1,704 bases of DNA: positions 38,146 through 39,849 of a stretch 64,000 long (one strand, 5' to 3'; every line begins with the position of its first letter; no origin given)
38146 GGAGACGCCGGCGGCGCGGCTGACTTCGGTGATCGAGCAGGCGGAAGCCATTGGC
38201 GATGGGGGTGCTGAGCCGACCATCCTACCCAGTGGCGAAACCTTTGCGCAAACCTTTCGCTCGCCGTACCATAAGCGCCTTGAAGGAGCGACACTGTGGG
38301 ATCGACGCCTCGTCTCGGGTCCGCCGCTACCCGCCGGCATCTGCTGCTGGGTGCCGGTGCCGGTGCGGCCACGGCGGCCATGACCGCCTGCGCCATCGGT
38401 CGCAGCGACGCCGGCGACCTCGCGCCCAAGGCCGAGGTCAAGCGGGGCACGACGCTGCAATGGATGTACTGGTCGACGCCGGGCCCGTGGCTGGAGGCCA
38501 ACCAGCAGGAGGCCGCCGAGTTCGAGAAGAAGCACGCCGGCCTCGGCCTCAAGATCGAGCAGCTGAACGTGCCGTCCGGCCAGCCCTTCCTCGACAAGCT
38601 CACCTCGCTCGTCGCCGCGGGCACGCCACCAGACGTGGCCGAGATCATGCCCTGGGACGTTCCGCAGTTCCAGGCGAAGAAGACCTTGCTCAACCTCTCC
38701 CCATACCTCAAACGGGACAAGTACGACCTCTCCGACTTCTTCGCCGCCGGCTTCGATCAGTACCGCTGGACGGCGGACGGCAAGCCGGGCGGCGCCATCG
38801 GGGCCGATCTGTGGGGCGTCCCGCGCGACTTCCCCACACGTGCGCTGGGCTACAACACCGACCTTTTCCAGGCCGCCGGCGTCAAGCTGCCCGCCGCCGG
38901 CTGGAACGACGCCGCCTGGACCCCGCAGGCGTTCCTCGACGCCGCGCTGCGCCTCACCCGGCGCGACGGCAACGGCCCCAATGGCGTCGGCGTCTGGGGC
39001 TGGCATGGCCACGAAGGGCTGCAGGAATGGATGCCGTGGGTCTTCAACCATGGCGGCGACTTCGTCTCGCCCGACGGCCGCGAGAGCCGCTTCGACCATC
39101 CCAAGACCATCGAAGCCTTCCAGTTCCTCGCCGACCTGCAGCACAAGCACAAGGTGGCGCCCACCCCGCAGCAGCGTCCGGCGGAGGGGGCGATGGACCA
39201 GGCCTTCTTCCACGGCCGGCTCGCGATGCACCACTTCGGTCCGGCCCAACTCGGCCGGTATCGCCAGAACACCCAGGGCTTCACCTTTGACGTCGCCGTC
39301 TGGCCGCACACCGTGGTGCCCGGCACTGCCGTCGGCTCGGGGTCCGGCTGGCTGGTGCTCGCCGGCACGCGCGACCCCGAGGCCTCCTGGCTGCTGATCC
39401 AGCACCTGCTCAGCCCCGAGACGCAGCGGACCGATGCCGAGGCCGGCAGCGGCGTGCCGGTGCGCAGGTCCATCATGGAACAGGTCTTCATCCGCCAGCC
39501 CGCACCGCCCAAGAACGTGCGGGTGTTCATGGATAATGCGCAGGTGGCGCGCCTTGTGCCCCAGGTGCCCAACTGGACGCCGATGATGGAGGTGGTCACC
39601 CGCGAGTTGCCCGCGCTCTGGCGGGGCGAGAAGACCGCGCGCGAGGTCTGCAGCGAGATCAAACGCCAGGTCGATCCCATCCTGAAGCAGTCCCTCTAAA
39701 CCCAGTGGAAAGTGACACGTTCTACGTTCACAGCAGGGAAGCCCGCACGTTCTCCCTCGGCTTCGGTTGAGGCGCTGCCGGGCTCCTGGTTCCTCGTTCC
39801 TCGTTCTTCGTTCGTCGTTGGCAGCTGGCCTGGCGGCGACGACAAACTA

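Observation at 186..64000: Seven family-1 ABC substrate-binding protein genes and not a single ABC permease or ATPase gene in 64 kb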

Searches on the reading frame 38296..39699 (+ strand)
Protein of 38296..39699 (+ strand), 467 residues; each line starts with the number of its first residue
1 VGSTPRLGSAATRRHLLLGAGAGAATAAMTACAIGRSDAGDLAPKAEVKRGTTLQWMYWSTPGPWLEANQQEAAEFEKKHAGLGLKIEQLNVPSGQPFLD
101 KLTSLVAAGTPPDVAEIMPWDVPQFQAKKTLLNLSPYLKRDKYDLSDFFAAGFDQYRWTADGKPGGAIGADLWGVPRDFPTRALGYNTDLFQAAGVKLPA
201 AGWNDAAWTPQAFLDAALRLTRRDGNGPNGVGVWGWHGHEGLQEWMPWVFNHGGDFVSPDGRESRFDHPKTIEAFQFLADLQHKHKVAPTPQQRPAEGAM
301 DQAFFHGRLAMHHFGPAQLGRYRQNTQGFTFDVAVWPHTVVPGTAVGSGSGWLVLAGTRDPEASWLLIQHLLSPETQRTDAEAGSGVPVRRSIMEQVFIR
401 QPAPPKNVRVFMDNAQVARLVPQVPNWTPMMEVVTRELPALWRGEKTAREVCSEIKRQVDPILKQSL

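Call 13: search_protein_families(library=pfam, proteins=[window:38296-39699:+], max_evalue=0.01)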
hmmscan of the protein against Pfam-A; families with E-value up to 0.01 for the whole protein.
window:38296-39699:+ (467 aa): 2 families
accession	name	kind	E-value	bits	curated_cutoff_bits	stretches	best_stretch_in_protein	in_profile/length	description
PF01547.30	SBP_bac_1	-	4.9e-28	99.4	26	1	70-377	11-306/307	Bacterial extracellular solute-binding protein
PF13416.11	SBP_bac_8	-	9e-24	85.2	27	1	73-394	3-266/279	Bacterial extracellular solute-binding protein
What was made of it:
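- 38296..39699 (+): SBP3, a Tat-lipoprotein family-1 solute-binding protein. Pfam 4.9e-28 (call 13).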

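Call 19: find_homologous_proteins(query=window:38296-39699:+, max_evalue=1e-10)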
Query window:38296-39699:+ (467 aa): 50 proteins with E <= 1e-10 among 8000 candidates.
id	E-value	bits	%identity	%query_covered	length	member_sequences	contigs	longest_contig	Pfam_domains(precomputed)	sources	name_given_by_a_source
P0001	0.0e+0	1091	100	100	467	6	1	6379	PF13416.12,PF01547.31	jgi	jgi:multiple sugar transport system substrate-binding protein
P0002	1.3e-265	900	82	97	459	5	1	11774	PF13416.12,PF01547.31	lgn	-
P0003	1.1e-258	877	80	98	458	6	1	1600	PF13416.12,PF01547.31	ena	-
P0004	1.3e-258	877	81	98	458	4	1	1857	PF13416.12,PF01547.31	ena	-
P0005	6.0e-256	868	79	98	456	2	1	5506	PF13416.12,PF01547.31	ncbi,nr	ncbi:MAG TPA: extracellular solute-binding protein [Chloroflexota bacterium]|nr:extracellular solute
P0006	7.7e-256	868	88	88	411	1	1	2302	PF13416.12,PF01547.31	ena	-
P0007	1.4e-250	850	83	90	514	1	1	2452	PF13416.12,PF01547.31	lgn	-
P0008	9.5e-242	821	75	100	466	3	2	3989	PF13416.12,PF01547.31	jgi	jgi:multiple sugar transport system substrate-binding protein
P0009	1.5e-240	817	81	90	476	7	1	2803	PF13416.12,PF01547.31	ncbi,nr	ncbi:MAG TPA: sugar ABC transporter substrate-binding protein [Chloroflexota bacterium]|nr:sugar ABC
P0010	5.2e-240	815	78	94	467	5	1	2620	PF13416.12,PF01547.31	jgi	jgi:multiple sugar transport system substrate-binding protein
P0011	3.9e-238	809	76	98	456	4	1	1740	PF13416.12,PF01547.31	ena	-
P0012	1.5e-232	791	74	97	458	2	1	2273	PF13416.12,PF01547.31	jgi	jgi:multiple sugar transport system substrate-binding protein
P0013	3.7e-231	786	78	89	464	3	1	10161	PF13416.12,PF01547.31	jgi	jgi:multiple sugar transport system substrate-binding protein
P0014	6.3e-229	779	72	98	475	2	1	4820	PF13416.12,PF01547.31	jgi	jgi:multiple sugar transport system substrate-binding protein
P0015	2.9e-228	777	76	89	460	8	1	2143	PF13416.12,PF01547.31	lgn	-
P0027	5.0e-171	588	60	90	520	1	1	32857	PF13416.12,PF01547.31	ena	-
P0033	2.2e-143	497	51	91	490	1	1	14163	PF13416.12,PF01547.31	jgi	jgi:multiple sugar transport system substrate-binding protein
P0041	6.9e-53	198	30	95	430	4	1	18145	PF13416.12,PF01547.31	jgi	jgi:multiple sugar transport system substrate-binding protein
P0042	2.0e-52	197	31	93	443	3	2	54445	PF13416.12,PF01547.31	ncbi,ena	-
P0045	6.4e-32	129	28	80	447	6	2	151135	PF13416.12,PF01547.31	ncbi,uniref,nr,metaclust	ncbi:sugar ABC transporter substrate-binding protein [Brachybacterium phenoliresistens]|uniref:Sugar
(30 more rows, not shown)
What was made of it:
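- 38296..39699 (+): 100% identical to P0001 (call 19).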

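Call 21: find_encoding_contigs(protein=P0002, flank=10000, max_places=2)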
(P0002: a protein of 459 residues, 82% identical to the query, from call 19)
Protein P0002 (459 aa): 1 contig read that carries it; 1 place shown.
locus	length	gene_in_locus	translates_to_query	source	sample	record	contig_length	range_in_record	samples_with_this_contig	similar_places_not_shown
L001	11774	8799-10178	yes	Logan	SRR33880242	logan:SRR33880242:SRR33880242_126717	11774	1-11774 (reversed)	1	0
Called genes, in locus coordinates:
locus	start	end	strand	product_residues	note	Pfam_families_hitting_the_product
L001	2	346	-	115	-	?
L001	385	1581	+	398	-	PF12708:Pect-lyase_RHGA_epim (faint), PF05048:NosD (faint), PF13229:Beta_helix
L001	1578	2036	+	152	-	PF01112:Asparaginase_2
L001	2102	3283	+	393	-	PF01590:GAF, PF13185:GAF_2, PF08668:HDOD, PF13487:HD_5, PF01966:HD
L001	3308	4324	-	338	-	PF01073:3Beta_HSD, PF01370:Epimerase, PF04321:RmlD_sub_bind, PF05368:NmrA, PF13460:NAD_binding_10, PF16363:GDP_Man_Dehyd, PF07993:NAD_binding_4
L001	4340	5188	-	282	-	PF01940:DUF92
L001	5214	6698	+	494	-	PF00884:Sulfatase, PF01663:Phosphodiest (faint), PF16347:SGSH_C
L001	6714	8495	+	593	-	PF16927:HisKA_7TM, PF08448:PAS_4, PF13426:PAS_9 (weak), PF02518:HATPase_c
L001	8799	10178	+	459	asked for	PF01547:SBP_bac_1, PF13416:SBP_bac_8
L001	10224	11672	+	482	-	PF01663:Phosphodiest (faint), PF00884:Sulfatase, PF16347:SGSH_C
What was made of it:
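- A HisKA_7TM kinase lies directly upstream of the SBP3 ortholog in L001 (call 21).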

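Call 22: find_encoding_contigs(protein=P0027, flank=10000, max_places=2)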
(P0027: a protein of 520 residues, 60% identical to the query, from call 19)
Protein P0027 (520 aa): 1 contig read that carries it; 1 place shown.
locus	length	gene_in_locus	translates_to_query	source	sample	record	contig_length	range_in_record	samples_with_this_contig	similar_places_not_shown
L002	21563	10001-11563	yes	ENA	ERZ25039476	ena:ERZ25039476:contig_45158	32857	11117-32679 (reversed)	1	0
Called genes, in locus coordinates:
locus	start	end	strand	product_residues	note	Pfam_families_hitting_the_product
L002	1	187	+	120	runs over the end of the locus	?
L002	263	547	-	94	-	PF00391:PEP-utilizers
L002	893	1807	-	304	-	PF27448:Rph_4th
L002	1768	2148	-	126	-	-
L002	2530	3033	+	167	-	PF02746:MR_MLE_N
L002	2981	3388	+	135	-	PF13378:MR_MLE_C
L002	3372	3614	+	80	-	PF13378:MR_MLE_C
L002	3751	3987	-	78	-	PF15919:HicB_lk_antitox, PF15970:HicB-like_2, PF21748:UPF0150 (weak)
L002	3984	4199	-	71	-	PF07927:HicA_toxin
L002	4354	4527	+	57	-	-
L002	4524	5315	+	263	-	PF02826:2-Hacid_dh_C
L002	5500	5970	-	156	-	PF01641:SelR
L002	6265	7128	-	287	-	PF00532:Peripla_BP_1, PF13407:Peripla_BP_4, PF13377:Peripla_BP_3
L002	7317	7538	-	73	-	-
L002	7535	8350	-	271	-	PF03069:FmdA_AmdA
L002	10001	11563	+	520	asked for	PF01547:SBP_bac_1, PF13416:SBP_bac_8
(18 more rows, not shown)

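Call 23: find_encoding_contigs(protein=P0033, flank=10000, max_places=2)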
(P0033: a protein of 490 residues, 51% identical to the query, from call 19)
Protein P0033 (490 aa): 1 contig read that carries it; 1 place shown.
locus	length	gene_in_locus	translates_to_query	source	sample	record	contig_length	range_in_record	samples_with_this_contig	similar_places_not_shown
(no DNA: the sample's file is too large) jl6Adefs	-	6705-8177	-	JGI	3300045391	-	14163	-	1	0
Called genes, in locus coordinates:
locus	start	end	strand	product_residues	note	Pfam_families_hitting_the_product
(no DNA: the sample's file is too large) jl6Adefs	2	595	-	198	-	?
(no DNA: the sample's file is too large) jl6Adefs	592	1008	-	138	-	PF01042:Ribonuc_L-PSP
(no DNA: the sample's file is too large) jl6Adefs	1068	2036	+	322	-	PF08240:ADH_N (faint), PF00107:ADH_zinc_N, PF13602:ADH_zinc_N_2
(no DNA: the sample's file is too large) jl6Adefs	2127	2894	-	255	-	-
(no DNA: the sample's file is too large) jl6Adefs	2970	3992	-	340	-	PF00389:2-Hacid_dh, PF02826:2-Hacid_dh_C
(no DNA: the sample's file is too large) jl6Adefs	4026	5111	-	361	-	PF12715:Abhydrolase_7 (faint), PF05448:AXE1 (faint), PF12697:Abhydrolase_6 (weak), PF01738:DLH (weak)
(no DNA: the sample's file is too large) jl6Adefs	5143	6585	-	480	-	PF00884:Sulfatase, PF01663:Phosphodiest (faint), PF16347:SGSH_C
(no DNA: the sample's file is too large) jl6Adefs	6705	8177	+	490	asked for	PF01547:SBP_bac_1, PF13416:SBP_bac_8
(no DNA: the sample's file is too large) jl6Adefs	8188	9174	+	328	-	PF03069:FmdA_AmdA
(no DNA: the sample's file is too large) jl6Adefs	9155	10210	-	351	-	PF00356:LacI, PF00532:Peripla_BP_1, PF13407:Peripla_BP_4, PF13377:Peripla_BP_3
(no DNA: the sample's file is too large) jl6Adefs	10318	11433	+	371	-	PF01408:GFO_IDH_MocA, PF03447:NAD_binding_3 (weak), PF02894:GFO_IDH_MocA_C, PF22725:GFO_IDH_MocA_C3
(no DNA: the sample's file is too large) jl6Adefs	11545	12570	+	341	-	PF00296:Bac_luciferase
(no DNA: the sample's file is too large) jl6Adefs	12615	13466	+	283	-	PF01261:AP_endonuc_2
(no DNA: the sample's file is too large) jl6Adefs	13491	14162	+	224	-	?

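Call 24: find_related_loci(query=window:38296-39699:+, collection=genome_contigs, flank=10000)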
Query window:38296-39699:+ (467 aa) in genome_contigs; peptide patterns used: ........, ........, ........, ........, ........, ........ (x = any residue, [..] = any of these).
31 stretches matched a pattern; 3 encode a relative of the query (tblastn E <= 1e-3); 3 distinct loci.
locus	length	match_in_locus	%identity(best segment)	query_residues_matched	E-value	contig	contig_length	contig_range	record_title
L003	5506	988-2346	79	9-464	0e+0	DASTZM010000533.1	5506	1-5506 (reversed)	MAG TPA_asm: Chloroflexota bacterium isolate SMAG_U2468 k141_391387, whole genome shotgun sequence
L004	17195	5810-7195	74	11-464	0e+0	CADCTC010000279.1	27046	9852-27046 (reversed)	MAG: uncultured Chloroflexi bacterium isolate AVDCRST_MAG77 genome assembly, contig: NODE72, whole genome shotgun sequen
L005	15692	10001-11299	63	36-464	0e+0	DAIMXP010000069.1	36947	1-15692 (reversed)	MAG TPA_asm: Chloroflexota bacterium isolate CTOTU41425 NODE_638_length_36947_cov_18.469641, whole genome shotgun sequen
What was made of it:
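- Tried and rejected: The genome_contigs scan with SBP3 returned only 3 MAG loci (call 24).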

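Call 25: find_encoding_contigs(protein=P0045, flank=6000, max_places=1)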
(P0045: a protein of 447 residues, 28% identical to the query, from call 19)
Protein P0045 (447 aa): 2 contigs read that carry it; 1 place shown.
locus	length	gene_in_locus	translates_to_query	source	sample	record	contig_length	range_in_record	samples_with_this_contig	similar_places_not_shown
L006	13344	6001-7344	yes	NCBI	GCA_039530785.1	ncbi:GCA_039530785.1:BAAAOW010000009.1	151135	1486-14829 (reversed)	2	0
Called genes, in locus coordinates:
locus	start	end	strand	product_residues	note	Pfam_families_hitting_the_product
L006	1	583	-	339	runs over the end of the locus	PF00389:2-Hacid_dh (weak), PF02826:2-Hacid_dh_C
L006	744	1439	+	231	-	PF01325:Fe_dep_repress, PF13412:HTH_24 (weak), PF13545:HTH_Crp_2 (weak), PF01047:MarR (weak), PF12802:MarR_2 (weak), PF02742:Fe_dep_repr_C, PF04023:FeoA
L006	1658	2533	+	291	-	-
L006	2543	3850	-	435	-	PF01699:Na_Ca_ex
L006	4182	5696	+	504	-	PF22848:ASD1_dom, PF06964:Alpha-L-AF_C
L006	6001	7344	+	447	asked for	PF01547:SBP_bac_1, PF13416:SBP_bac_8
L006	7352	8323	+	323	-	PF00528:BPD_transp_1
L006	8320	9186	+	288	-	PF00528:BPD_transp_1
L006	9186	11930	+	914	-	-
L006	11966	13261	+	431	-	PF13412:HTH_24 (faint), PF00480:ROK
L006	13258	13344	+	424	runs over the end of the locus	PF16499:Melibiase_2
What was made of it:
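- Closest known: Classical CUT1 sugar ABC importers. Different: In the classical systems the two permease genes directly follow the SBP gene, as in control locus L006 (call 25).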

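Call 26: find_encoding_contigs(protein=P0042, flank=10000, max_places=2)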
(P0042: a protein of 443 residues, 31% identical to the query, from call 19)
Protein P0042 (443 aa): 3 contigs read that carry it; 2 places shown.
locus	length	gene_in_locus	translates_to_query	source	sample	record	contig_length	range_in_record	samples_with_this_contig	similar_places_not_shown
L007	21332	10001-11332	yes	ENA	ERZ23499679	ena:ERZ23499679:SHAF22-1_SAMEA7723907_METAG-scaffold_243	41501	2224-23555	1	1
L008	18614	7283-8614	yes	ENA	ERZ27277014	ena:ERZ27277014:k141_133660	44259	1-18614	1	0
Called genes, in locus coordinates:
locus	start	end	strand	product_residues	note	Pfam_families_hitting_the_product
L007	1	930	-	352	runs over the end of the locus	PF13180:PDZ_2, PF17820:PDZ_6, PF05362:Lon_C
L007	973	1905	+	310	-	PF01145:Band_7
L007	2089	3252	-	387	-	PF03979:Sigma70_r1_1 (weak), PF00140:Sigma70_r1_2, PF04542:Sigma70_r2, PF04539:Sigma70_r3, PF04545:Sigma70_r4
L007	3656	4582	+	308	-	-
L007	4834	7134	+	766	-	PF14827:dCache_3, PF08448:PAS_4 (weak), PF13188:PAS_8 (weak), PF00512:HisKA, PF02518:HATPase_c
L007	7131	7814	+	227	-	PF00072:Response_reg, PF00486:Trans_reg_C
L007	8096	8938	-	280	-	PF04909:Amidohydro_2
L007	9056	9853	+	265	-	PF23441:SDR (weak), PF00106:adh_short, PF08659:KR, PF13561:adh_short_C2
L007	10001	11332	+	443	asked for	PF01547:SBP_bac_1, PF13416:SBP_bac_8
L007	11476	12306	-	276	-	PF00106:adh_short, PF08659:KR, PF13561:adh_short_C2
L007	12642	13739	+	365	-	PF00480:ROK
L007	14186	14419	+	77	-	-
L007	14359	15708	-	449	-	PF01041:DegT_DnrJ_EryC1 (weak), PF00266:Aminotran_5, PF03841:SelA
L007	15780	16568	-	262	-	PF00106:adh_short, PF08659:KR, PF23441:SDR, PF13561:adh_short_C2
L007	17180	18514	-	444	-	PF06739:SBBP (faint), PF17164:DUF5122 (faint)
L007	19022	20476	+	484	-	PF01547:SBP_bac_1, PF13416:SBP_bac_8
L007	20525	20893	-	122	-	-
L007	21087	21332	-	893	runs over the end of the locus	PF01225:Mur_ligase (weak), PF08245:Mur_ligase_M, PF01168:Ala_racemase_N, PF00842:Ala_racemase_C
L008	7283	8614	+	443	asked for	PF01547:SBP_bac_1, PF13416:SBP_bac_8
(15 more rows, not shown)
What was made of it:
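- A dCache kinase and response regulator lie about 2 kb upstream in L007 (call 26).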

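Call 43: search_solved_structures(query=window:38296-39699:+, max_evalue=0.001)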
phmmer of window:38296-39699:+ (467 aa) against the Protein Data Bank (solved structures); distinct sequences matched with E-value up to 0.001: 27.
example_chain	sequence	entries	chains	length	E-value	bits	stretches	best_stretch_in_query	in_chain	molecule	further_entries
6rjy_A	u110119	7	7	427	1.1e-33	120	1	70-463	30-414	Arabino-oligosaccharids-binding protein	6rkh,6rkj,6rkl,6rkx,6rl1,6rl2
1eu8_A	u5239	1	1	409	1.3e-21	80.2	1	73-465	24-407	TREHALOSE/MALTOSE BINDING PROTEIN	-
5f7v_A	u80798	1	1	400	9.4e-19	70.8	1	56-452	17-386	Lmo0181 protein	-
5ci5_A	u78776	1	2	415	6.1e-15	58.2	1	83-460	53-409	Extracellular solute-binding protein family 1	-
3uor_A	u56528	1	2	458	9.8e-14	54.2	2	58-204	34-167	ABC transporter sugar binding protein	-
6dtq_A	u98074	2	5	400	7.9e-12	47.9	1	202-463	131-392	maltose-binding protein MalE3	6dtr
3jzj_A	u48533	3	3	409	1.6e-11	46.9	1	57-450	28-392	Acarbose/maltose binding protein GacH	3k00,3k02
3k01_A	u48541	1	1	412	1.9e-11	46.6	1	57-450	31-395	Acarbose/maltose binding protein GacH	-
7x0i_A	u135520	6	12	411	2.7e-11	46.1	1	171-443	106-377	CbpB | CpbB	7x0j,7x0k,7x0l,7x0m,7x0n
8art_A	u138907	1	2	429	1.1e-09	40.9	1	19-446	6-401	Putative secreted maltose-binding protein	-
4r9f_A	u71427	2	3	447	5e-09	38.7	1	46-377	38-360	MBP1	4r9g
4qrz_A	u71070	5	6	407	1.3e-07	34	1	84-449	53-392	ABC-TYPE SUGAR TRANSPORTER | ABC transporter, substrate binding protein (Sugar)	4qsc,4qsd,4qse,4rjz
5ysb_A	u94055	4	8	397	4e-07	32.4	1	72-465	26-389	Lin1841 protein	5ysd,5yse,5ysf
5k2x_A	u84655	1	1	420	5.9e-07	31.8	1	171-389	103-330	Sugar ABC transporter permease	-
5k2y_A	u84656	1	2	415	6.1e-07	31.8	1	171-389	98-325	Probable periplasmic sugar-binding lipoprotein UspC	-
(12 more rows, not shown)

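Call 53: search_protein_families(library=ncbifam, proteins=[window:38296-39699:+], max_evalue=0.001)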
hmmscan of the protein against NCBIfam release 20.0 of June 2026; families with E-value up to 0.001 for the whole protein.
window:38296-39699:+ (467 aa): 0 families

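Call 55: find_encoding_contigs(protein=P0041, flank=10000, max_places=1)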
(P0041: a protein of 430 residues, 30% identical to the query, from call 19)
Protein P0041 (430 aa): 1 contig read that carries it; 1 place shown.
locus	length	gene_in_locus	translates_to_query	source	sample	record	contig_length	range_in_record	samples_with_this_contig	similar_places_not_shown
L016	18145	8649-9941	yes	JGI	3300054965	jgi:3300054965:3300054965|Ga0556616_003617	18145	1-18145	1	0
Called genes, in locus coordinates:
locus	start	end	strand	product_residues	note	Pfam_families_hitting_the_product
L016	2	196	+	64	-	?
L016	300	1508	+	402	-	PF01408:GFO_IDH_MocA, PF22725:GFO_IDH_MocA_C3 (faint), PF02894:GFO_IDH_MocA_C (faint)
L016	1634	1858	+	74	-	-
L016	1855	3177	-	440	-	PF01594:AI-2E_transport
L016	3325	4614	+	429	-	PF01120:Alpha_L_fucos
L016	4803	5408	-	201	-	-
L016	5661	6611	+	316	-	PF01636:APH, PF04655:APH_6_hur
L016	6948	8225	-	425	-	PF00512:HisKA, PF13581:HATPase_c_2 (weak), PF02518:HATPase_c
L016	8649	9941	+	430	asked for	PF01547:SBP_bac_1, PF13416:SBP_bac_8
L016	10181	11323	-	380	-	PF01408:GFO_IDH_MocA, PF02894:GFO_IDH_MocA_C, PF22725:GFO_IDH_MocA_C3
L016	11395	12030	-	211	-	PF13416:SBP_bac_8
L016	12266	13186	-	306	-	PF01261:AP_endonuc_2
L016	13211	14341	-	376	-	PF01408:GFO_IDH_MocA, PF02894:GFO_IDH_MocA_C, PF22725:GFO_IDH_MocA_C3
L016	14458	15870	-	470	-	PF01547:SBP_bac_1, PF13416:SBP_bac_8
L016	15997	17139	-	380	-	PF01408:GFO_IDH_MocA, PF02894:GFO_IDH_MocA_C, PF22725:GFO_IDH_MocA_C3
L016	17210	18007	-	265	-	PF01261:AP_endonuc_2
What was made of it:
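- On SBP-dependent signalling (SBP with sensor kinase or chemoreceptor): Sporadic cases occur in L001, L007 and L016 (calls 21, 26, 55).
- A HisKA kinase is divergent from an SBP in L016 (call 55).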
